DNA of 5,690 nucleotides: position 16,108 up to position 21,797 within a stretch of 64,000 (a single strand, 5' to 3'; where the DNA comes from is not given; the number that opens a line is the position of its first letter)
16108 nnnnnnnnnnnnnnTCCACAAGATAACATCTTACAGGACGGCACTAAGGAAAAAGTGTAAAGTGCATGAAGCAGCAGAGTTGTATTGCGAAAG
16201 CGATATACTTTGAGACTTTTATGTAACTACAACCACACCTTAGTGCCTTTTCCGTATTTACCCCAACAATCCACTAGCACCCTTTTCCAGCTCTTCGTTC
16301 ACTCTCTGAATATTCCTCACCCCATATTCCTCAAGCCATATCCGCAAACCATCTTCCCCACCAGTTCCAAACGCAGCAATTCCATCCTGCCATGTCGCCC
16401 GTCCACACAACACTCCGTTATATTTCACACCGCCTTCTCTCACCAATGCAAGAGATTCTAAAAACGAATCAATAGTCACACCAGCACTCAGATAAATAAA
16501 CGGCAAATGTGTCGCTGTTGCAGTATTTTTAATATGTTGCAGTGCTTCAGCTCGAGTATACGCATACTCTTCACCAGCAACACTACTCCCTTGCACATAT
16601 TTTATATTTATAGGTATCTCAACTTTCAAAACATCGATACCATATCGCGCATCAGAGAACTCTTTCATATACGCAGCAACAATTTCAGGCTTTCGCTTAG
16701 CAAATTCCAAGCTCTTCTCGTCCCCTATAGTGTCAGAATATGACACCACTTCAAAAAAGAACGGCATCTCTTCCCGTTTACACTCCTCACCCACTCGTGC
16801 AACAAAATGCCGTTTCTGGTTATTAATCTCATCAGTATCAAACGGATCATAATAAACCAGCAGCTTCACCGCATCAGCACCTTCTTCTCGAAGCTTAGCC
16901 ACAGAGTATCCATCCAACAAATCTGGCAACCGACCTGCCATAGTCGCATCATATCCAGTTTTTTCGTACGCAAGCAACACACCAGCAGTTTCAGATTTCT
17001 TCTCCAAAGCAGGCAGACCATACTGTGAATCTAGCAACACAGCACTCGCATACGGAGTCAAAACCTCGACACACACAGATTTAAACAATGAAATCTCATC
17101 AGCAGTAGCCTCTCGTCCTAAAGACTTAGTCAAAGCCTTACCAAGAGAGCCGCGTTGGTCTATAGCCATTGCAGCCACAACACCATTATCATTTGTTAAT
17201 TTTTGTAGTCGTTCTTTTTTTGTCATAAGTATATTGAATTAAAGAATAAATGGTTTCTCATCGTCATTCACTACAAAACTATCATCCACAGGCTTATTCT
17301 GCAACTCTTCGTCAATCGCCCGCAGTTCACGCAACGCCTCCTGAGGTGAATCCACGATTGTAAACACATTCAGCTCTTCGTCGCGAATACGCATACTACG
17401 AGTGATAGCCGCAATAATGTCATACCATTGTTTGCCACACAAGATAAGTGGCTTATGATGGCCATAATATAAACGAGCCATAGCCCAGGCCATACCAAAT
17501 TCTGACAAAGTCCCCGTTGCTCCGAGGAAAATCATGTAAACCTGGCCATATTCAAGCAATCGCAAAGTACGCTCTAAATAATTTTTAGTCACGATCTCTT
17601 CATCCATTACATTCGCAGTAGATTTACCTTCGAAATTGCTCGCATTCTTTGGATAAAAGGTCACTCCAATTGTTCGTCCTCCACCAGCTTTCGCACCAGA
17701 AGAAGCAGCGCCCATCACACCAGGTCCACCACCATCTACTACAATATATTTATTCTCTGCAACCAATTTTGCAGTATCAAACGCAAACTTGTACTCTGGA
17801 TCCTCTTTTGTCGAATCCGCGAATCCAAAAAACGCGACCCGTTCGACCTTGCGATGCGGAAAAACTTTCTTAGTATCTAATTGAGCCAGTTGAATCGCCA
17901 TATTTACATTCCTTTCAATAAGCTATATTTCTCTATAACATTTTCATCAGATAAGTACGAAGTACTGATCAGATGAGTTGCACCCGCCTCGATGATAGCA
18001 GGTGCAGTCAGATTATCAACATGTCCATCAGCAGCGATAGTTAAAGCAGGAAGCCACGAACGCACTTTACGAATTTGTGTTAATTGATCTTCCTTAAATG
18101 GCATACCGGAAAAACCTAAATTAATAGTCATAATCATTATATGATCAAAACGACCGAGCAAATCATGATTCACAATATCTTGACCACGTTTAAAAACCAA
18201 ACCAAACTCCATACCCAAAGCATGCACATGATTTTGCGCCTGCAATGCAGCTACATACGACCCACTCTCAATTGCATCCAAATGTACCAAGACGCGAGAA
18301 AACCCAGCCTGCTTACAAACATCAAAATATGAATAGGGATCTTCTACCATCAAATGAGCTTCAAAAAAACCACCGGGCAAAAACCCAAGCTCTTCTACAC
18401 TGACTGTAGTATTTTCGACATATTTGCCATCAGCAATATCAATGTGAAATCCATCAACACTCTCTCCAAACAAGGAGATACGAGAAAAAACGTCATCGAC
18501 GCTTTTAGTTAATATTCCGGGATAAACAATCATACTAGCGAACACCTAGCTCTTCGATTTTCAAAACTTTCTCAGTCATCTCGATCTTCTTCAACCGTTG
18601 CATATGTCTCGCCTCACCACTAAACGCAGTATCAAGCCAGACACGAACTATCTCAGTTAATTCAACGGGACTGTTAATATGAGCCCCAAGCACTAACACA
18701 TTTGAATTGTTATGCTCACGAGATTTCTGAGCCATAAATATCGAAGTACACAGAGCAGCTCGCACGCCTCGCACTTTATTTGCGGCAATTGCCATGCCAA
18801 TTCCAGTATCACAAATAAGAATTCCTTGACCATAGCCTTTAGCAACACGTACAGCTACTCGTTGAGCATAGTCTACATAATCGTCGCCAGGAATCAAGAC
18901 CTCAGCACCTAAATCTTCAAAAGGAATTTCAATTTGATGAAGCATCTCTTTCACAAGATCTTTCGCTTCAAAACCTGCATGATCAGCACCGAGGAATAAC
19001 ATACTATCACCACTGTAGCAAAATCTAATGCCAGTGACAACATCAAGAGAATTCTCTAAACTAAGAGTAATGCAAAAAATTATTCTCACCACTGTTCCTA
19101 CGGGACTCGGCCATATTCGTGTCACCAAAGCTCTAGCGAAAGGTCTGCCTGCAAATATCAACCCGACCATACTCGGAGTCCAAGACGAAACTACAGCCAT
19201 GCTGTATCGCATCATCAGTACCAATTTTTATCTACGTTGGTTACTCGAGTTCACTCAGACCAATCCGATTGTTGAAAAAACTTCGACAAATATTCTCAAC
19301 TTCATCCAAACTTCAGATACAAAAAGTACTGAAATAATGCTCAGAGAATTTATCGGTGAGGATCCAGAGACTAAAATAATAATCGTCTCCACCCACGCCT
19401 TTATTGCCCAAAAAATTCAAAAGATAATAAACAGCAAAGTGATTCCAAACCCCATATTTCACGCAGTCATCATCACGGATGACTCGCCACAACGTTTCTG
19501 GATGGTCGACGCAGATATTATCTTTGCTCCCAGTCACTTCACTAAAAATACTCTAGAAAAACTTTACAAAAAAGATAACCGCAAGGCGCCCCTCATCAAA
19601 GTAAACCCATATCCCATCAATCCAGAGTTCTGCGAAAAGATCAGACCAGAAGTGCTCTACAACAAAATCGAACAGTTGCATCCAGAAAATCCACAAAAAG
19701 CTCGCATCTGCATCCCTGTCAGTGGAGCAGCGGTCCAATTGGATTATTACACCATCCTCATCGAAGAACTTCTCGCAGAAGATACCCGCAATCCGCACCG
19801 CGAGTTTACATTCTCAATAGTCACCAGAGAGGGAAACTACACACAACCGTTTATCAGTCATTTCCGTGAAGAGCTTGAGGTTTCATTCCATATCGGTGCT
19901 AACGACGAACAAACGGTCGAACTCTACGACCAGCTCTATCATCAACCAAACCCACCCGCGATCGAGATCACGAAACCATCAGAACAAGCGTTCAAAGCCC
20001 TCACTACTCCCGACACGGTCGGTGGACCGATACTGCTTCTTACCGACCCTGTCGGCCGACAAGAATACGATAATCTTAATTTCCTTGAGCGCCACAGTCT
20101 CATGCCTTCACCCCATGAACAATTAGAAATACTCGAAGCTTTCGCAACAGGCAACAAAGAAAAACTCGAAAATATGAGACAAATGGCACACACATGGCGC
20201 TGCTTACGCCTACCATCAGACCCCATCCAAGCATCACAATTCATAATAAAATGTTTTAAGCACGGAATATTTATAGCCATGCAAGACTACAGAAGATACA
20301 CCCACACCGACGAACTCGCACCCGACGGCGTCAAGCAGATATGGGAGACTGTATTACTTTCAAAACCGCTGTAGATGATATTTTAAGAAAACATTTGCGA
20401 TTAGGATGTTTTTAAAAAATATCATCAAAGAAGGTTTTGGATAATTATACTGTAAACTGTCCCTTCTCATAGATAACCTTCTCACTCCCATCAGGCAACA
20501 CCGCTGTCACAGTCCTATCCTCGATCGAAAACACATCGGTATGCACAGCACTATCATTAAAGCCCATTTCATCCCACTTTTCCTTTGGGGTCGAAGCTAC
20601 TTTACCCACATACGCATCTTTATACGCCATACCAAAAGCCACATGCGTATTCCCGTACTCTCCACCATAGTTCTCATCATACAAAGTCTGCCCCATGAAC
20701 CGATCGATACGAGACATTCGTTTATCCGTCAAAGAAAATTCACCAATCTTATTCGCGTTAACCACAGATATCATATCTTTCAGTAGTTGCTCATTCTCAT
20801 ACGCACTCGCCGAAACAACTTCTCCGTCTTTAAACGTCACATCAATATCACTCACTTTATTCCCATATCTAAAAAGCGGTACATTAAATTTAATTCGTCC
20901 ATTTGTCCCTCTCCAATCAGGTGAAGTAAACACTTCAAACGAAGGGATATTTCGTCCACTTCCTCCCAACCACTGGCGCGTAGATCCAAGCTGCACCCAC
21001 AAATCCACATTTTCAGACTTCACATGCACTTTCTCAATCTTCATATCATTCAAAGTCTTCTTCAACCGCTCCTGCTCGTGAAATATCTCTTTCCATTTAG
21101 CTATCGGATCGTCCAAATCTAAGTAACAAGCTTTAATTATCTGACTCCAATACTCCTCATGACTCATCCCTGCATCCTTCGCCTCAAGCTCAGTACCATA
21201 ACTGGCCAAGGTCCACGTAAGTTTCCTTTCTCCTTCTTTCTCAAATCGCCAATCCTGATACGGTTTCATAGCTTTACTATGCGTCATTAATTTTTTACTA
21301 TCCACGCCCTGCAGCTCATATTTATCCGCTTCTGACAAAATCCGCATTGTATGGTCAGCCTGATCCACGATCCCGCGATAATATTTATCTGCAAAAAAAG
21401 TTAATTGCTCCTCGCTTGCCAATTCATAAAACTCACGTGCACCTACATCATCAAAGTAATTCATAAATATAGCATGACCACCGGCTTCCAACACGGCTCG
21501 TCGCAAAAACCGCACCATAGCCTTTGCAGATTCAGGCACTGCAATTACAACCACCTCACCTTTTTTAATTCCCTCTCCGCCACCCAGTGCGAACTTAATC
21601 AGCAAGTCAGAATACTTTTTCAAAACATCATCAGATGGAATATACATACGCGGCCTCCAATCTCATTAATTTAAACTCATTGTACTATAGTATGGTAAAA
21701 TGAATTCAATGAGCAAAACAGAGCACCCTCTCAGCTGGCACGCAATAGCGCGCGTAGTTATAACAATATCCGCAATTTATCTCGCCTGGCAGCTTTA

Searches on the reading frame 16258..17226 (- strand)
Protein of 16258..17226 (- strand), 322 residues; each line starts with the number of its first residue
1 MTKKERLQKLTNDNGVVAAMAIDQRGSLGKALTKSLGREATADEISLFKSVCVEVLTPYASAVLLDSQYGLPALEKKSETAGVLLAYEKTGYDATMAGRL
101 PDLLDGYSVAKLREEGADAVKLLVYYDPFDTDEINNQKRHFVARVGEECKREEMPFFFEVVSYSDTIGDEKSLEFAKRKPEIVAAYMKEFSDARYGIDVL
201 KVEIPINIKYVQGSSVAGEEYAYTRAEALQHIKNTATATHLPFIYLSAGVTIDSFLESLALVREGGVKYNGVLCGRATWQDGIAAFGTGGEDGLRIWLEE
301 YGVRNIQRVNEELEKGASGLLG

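Call 8: search_protein_families(library=pfam, proteins=[window:16258-17226:-], max_evalue=1)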
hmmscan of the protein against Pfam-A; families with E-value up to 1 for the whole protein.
window:16258-17226:- (322 aa): 2 families
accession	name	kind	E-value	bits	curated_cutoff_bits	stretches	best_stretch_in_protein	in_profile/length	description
PF01791.15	DeoC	-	1.4e-38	133.2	23.8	1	18-280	2-228/229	DeoC/LacD family aldolase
PF09863.15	DUF2090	-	0.0002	21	27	1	14-166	34-188/310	Uncharacterized protein conserved in bacteria (DUF2090)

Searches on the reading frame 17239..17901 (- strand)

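Call 8: search_protein_families(library=pfam, proteins=[window:17239-17901:-], max_evalue=1)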
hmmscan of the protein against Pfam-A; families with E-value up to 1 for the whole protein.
window:17239-17901:- (220 aa): 4 families
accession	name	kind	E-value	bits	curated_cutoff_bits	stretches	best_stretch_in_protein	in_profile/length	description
PF18306.6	LDcluster4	-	4.6e-17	62.5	26.3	1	22-143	4-118/151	SLOG cluster4 family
PF03641.19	Lysine_decarbox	-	5.7e-11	43.2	27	1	63-192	1-130/131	Possible lysine decarboxylase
PF02481.21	DNA_processg_A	-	0.2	11.3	29.6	1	39-81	62-104/212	DNA recombination-mediator protein A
PF20240.3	DUF6597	-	0.26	11.8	27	1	70-102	69-101/103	Domain of unknown function (DUF6597)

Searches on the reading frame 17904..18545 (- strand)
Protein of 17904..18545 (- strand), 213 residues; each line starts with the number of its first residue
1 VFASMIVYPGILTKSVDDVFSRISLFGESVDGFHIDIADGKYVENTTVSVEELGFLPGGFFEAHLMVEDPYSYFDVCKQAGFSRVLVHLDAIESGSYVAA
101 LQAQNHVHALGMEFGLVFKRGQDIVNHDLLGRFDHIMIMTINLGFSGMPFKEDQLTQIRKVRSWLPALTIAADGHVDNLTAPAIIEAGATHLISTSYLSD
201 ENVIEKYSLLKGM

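Call 83: search_protein_families(library=pfam, proteins=[window:17904-18545:-], max_evalue=0.001)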
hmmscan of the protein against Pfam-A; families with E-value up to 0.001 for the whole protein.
window:17904-18545:- (213 aa): 1 family
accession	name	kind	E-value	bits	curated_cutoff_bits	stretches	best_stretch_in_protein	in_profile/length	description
PF00834.25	Ribul_P_3_epim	-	3.3e-26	92.4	21.1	1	27-198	22-197/198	Ribulose-phosphate 3 epimerase family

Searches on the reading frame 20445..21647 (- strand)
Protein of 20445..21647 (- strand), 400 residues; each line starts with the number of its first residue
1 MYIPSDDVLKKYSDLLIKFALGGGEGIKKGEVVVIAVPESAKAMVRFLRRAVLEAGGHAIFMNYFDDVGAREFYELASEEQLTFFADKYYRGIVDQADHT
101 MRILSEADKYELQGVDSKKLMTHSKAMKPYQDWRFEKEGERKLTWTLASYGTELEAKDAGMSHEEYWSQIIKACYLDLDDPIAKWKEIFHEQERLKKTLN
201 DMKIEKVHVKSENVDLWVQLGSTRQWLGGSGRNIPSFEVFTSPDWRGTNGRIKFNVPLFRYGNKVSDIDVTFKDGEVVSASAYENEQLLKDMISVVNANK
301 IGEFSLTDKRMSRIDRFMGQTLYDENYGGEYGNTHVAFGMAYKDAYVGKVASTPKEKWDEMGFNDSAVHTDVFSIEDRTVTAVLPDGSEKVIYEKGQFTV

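Call 67: search_protein_families(library=pfam, proteins=[window:20445-21647:-], max_evalue=0.00001)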
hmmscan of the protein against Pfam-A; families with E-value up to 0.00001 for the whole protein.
window:20445-21647:- (400 aa): 1 family
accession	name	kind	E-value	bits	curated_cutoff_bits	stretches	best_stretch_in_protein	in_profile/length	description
PF02073.20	Peptidase_M29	-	4.8e-96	322.5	27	1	7-398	3-406/406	Thermophilic metalloprotease (M29)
